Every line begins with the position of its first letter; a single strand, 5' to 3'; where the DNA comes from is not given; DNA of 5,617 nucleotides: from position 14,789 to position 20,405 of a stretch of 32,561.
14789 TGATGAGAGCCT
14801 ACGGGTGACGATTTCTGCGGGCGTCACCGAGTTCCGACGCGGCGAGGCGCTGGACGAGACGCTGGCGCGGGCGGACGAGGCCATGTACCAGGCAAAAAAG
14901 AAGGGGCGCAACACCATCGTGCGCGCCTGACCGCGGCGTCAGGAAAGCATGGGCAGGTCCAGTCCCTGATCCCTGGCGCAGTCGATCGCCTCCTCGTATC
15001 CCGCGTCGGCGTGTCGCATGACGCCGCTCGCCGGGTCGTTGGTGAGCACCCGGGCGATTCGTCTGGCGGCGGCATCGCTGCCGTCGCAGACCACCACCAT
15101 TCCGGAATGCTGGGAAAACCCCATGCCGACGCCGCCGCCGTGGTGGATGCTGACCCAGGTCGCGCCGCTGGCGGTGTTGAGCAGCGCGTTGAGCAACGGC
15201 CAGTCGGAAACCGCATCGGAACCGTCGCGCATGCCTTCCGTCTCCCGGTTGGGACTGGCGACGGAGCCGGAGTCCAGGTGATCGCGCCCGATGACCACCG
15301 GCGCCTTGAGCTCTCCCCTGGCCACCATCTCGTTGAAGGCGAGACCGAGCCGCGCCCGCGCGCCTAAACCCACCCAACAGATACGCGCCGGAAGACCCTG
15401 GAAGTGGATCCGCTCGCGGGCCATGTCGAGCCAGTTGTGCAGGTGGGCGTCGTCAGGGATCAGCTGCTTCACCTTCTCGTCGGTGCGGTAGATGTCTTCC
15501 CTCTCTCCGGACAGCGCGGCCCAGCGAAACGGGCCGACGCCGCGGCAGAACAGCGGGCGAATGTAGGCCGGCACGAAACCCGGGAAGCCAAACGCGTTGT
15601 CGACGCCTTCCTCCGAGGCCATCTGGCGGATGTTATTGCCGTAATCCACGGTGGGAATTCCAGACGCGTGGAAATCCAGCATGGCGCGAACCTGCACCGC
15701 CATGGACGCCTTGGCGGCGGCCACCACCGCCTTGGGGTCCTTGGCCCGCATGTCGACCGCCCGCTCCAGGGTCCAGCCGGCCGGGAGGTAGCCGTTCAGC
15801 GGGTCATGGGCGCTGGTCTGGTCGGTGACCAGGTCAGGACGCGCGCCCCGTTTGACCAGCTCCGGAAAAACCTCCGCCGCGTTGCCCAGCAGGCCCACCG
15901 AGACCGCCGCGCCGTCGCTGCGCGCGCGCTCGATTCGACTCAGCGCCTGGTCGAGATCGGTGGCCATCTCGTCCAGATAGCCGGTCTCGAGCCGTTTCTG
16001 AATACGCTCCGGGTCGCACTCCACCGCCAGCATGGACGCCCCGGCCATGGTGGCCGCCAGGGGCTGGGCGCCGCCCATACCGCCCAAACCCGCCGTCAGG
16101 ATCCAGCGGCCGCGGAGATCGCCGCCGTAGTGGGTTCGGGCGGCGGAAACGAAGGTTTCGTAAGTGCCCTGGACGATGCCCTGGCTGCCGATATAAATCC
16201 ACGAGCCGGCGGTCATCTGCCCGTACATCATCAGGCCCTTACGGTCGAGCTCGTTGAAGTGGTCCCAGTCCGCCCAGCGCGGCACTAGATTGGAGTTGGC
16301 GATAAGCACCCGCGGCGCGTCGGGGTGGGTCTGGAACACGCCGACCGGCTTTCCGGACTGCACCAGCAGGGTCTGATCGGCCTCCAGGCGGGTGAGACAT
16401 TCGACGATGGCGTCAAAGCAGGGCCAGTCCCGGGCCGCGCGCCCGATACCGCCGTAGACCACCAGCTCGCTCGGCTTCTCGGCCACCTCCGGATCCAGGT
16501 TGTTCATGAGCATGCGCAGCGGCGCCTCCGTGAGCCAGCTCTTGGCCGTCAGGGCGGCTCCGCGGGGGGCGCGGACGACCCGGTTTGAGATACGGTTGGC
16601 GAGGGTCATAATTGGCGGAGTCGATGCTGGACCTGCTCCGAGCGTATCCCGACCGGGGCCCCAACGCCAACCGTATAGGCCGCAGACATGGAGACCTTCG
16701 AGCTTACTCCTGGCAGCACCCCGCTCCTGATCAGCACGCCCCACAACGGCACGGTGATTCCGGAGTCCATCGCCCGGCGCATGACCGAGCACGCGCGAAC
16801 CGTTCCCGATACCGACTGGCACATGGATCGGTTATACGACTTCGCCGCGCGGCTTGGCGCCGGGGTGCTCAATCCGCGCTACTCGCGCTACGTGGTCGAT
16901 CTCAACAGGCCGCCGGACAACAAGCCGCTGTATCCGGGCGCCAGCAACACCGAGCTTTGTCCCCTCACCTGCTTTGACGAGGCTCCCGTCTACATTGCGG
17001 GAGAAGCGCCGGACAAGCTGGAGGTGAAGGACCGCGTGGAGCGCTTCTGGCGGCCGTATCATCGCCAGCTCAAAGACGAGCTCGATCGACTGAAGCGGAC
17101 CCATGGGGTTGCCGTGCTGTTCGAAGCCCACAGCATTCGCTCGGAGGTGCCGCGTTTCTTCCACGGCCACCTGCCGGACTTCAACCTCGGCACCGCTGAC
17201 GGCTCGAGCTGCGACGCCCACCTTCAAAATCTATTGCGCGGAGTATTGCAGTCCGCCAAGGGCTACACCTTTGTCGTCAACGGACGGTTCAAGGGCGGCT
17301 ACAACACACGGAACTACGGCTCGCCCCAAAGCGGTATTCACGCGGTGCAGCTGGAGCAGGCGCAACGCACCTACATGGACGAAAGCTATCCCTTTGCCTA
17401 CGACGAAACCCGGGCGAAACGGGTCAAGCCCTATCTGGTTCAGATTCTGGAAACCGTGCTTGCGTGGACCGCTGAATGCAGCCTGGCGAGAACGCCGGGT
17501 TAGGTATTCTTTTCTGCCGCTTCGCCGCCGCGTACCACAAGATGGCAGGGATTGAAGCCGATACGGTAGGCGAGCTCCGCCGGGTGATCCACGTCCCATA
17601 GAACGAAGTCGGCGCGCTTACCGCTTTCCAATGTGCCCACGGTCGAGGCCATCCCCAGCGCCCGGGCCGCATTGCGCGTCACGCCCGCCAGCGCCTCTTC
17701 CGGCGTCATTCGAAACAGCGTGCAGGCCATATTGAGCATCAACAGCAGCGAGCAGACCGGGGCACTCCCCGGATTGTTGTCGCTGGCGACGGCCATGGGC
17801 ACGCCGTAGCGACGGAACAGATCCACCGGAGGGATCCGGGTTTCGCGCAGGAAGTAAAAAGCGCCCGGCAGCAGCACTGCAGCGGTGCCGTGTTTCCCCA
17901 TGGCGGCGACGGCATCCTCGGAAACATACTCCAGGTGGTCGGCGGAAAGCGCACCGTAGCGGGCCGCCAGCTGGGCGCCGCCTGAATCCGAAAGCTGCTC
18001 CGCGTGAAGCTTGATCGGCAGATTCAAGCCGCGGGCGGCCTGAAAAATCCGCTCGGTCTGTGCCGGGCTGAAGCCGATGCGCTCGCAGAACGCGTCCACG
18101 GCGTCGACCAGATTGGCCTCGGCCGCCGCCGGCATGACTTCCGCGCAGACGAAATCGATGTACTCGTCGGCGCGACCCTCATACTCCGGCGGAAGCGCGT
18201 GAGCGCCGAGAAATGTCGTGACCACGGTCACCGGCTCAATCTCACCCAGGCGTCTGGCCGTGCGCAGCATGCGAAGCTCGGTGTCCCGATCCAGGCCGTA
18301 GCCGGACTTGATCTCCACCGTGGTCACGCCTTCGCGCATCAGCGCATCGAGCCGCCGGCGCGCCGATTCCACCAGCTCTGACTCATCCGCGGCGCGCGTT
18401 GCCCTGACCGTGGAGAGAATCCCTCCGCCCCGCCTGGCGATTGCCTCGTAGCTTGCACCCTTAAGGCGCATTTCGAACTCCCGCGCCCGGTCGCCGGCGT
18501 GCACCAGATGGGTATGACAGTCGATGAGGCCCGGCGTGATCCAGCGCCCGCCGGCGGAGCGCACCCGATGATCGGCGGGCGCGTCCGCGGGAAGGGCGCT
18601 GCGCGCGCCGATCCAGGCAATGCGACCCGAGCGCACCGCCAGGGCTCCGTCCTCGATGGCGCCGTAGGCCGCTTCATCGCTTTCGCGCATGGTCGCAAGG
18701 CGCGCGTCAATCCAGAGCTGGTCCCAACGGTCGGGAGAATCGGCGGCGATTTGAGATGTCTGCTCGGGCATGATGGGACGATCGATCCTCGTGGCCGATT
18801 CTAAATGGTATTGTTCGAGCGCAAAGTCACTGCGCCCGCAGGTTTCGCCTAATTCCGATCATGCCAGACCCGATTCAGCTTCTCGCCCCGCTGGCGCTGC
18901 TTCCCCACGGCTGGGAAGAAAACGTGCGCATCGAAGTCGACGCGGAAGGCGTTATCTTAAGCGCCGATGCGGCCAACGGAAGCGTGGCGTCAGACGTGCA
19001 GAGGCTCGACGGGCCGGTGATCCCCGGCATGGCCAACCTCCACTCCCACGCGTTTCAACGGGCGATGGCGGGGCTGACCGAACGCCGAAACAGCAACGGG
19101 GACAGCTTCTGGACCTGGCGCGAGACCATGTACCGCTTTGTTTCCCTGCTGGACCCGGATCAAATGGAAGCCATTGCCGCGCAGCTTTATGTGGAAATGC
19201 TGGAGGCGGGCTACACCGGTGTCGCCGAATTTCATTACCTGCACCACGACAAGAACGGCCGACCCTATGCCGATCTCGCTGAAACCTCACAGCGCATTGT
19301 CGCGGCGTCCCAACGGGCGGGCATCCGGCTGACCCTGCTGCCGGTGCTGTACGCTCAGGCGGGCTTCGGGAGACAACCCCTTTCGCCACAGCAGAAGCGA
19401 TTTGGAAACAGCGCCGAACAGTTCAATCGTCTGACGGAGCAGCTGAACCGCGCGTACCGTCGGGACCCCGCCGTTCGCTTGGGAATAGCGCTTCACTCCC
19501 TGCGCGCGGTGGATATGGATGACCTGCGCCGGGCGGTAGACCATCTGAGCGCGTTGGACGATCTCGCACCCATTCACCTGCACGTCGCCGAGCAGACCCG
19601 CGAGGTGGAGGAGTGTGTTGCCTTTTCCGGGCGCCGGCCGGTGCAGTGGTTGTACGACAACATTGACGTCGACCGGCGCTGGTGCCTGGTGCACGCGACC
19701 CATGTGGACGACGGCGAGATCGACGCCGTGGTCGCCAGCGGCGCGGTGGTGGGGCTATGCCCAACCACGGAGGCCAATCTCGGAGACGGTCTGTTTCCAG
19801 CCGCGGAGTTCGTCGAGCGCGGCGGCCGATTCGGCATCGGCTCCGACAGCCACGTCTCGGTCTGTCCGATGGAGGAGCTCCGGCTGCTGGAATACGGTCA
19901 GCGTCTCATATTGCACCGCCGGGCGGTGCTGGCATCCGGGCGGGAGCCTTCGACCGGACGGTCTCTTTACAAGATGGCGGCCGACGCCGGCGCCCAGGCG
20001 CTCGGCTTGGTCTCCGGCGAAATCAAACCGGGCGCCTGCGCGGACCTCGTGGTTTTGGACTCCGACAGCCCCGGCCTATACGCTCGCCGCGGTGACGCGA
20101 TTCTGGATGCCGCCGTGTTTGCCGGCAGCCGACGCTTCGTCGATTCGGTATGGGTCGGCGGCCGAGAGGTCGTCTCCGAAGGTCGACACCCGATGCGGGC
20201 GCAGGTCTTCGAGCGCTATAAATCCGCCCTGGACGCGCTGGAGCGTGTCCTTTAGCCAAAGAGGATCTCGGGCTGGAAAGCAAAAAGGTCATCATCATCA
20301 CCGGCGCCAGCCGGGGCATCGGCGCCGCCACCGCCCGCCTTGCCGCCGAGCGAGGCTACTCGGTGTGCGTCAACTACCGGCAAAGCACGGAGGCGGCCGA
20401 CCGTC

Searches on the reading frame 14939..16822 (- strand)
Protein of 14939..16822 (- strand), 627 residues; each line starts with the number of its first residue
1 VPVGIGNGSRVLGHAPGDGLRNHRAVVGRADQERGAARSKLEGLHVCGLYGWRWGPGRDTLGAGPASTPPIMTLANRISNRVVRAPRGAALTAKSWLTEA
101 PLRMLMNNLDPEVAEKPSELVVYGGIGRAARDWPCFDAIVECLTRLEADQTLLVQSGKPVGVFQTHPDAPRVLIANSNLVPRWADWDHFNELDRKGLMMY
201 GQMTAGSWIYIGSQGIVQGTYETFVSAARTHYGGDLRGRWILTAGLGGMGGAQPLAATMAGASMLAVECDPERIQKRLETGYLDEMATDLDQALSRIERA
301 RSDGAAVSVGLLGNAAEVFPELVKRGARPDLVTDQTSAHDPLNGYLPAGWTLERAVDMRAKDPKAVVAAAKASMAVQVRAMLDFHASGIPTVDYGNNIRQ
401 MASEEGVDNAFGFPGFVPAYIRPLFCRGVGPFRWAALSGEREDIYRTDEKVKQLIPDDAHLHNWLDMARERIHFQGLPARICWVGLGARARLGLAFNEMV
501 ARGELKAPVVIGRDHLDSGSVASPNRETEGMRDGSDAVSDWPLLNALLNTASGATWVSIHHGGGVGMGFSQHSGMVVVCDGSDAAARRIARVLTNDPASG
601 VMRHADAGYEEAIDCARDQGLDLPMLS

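Call 4: search_protein_families(library=ncbifam, proteins=[window:14939-16822:-])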
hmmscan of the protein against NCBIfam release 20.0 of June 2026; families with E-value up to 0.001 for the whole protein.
window:14939-16822:- (627 aa): 3 families
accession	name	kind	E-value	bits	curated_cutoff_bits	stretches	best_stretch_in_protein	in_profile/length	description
TIGR01228.2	hutU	equivalog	1.4e-294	977.8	375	1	82-625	2-545/545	urocanate hydratase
NF058531.1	CH3_S_urocan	exception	5.7e-216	718.1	880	1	82-621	2-534/535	S-methyl thiourocanate hydratase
NF058530.1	thiouroc_hyd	equivalog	3.9e-215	715.5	930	1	91-621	2-530/535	thiourocanate hydratase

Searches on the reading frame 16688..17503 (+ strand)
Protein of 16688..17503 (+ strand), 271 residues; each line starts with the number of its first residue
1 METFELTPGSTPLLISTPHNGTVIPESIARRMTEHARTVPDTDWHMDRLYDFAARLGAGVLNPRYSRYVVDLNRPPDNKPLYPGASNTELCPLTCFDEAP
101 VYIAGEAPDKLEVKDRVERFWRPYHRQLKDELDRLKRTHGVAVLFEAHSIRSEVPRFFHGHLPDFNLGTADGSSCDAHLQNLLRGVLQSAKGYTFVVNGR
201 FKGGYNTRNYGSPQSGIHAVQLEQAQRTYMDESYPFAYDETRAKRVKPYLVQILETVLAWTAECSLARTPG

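Call 4: search_protein_families(library=ncbifam, proteins=[window:16688-17503:+])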
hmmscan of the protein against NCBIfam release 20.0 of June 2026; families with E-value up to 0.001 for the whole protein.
window:16688-17503:+ (271 aa): 1 family
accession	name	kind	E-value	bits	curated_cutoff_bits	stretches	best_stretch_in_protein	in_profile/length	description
TIGR02017.1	hutG_amidohyd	equivalog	3e-106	354.7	278.75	1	4-262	3-262/263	N-formylglutamate deformylase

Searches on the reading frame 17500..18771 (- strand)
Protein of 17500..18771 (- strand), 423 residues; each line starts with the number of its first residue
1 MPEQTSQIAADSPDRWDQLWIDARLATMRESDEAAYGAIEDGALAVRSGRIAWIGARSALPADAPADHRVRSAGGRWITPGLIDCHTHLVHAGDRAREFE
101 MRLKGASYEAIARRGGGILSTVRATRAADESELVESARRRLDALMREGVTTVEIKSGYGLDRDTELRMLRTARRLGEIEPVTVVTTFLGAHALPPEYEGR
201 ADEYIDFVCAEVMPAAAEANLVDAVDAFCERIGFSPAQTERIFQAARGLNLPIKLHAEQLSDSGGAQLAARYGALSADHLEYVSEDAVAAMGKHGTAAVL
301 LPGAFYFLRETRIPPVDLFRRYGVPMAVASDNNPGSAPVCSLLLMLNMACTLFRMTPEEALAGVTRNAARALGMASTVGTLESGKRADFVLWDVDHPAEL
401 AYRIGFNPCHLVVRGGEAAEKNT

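Call 4: search_protein_families(library=ncbifam, proteins=[window:17500-18771:-])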
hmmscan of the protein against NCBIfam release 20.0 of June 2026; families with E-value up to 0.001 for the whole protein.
window:17500-18771:- (423 aa): 44 families (the best 25 are shown)
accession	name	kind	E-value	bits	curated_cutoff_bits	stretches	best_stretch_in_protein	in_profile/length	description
TIGR01224.1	hutI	equivalog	5.3e-146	486.3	298.15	1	39-417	1-376/377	imidazolonepropionase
NF006679.0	PRK09228.1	subfamily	2.3e-20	72.8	351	2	28-89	18-79/433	guanine deaminase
TIGR02967.1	guan_deamin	equivalog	8.1e-17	61.3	375.4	2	279-399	245-367/401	guanine deaminase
NF051886.1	XaaProDiPepCaul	equivalog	1.3e-13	50.8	500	2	352-395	333-376/398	Xaa-Pro dipeptidase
NF006055.0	PRK08203.1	equivalog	7.1e-13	47.9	532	2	341-398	340-396/455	8-oxoguanine deaminase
NF006056.0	PRK08204.1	subfamily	1.9e-12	46.7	391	1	353-395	340-382/449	hypothetical protein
TIGR02318.1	phosphono_phnM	equivalog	4.4e-11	42.3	390.55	1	343-395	308-359/376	phosphonate metabolism protein PhnM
NF005211.0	PRK06687.1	equivalog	4.6e-11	42.1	703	2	36-95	16-73/419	TRZ/ATZ family protein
NF006689.0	PRK09237.1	equivalog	6.4e-11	41.4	371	2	44-93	25-70/383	amidohydrolase/deacetylase family metallohydrolase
NF006549.0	PRK09045.1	equivalog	1.3e-10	40.5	540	1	355-396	341-382/444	TRZ/ATZ family hydrolase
NF005557.0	PRK07228.1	equivalog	2.2e-10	39.9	522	1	354-396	336-378/445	5'-deoxyadenosine deaminase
TIGR00857.1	pyrC_multi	subfamily_domain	3.4e-09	36.2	279.05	1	39-99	3-58/412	dihydroorotase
NF009060.0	PRK12394.1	equivalog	1.3e-08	34.1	442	0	336-392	283-338/381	metallo-dependent hydrolase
NF004636.0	PRK05985.1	subfamily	1.7e-08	33.7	408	0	43-170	19-132/398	amidohydrolase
NF011990.0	PRK15446.2-6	subfamily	2.3e-08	33.1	233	0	358-396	329-367/390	alpha-D-ribose 1-methylphosphonate 5-triphosphate diphosphatase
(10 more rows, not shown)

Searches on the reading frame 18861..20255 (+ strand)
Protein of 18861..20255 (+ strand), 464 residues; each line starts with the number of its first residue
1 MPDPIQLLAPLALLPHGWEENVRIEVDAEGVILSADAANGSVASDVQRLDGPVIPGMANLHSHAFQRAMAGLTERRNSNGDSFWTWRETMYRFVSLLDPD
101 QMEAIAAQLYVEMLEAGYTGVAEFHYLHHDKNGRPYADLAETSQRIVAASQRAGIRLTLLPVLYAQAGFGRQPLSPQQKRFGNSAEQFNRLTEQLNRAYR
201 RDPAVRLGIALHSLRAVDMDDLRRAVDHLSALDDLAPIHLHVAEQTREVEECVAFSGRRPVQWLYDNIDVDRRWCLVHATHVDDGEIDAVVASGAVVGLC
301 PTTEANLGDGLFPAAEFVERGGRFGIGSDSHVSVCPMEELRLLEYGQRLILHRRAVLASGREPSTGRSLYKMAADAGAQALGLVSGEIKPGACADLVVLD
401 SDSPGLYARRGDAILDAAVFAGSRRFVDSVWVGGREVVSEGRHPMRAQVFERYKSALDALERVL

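Call 4: search_protein_families(library=ncbifam, proteins=[window:18861-20255:+])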
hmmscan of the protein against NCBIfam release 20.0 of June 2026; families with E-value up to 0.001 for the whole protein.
window:18861-20255:+ (464 aa): 26 families (the best 25 are shown)
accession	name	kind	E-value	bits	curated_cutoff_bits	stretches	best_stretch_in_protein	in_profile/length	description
NF006684.0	PRK09229.1-5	equivalog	3.8e-199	662.2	525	1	7-461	4-454/456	formimidoylglutamate deiminase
TIGR02022.1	hutF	equivalog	6.2e-191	635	413.05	1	9-461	6-454/455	formimidoylglutamate deiminase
NF006683.0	PRK09229.1-4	equivalog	1.1e-179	598.1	654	1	9-460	12-455/457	formimidoylglutamate deiminase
NF006682.0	PRK09229.1-3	equivalog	3.5e-176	586.3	637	1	8-460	5-452/454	formimidoylglutamate deiminase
NF006680.0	PRK09229.1-1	equivalog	1.5e-150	502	810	1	6-460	7-458/460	formimidoylglutamate deiminase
NF006681.0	PRK09229.1-2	equivalog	2.9e-130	435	362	1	8-461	8-448/451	formimidoylglutamate deiminase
NF006055.0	PRK08203.1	equivalog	1.3e-33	116.3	532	1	41-444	48-432/455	8-oxoguanine deaminase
NF009059.0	PRK12393.1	equivalog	6.4e-31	107.5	543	1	49-442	56-435/460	amidohydrolase family protein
NF006549.0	PRK09045.1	equivalog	3.3e-29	101.8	540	1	41-442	52-419/444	TRZ/ATZ family hydrolase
NF006056.0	PRK08204.1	subfamily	5.1e-24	84.9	391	1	52-458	55-435/449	hypothetical protein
NF005557.0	PRK07228.1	equivalog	5.6e-24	84.6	522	1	46-443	47-418/445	5'-deoxyadenosine deaminase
TIGR02967.1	guan_deamin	equivalog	1.2e-19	70.6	375.4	1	237-434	202-401/401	guanine deaminase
NF006252.0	PRK08393.1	equivalog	1.6e-19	70.2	617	1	215-438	184-399/424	N-ethylammeline chlorohydrolase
NF004995.0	PRK06380.1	subfamily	4.6e-19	68.7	567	1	183-441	156-402/418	metal-dependent hydrolase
NF006679.0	PRK09228.1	subfamily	6.7e-18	64.6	351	1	225-438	215-430/433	guanine deaminase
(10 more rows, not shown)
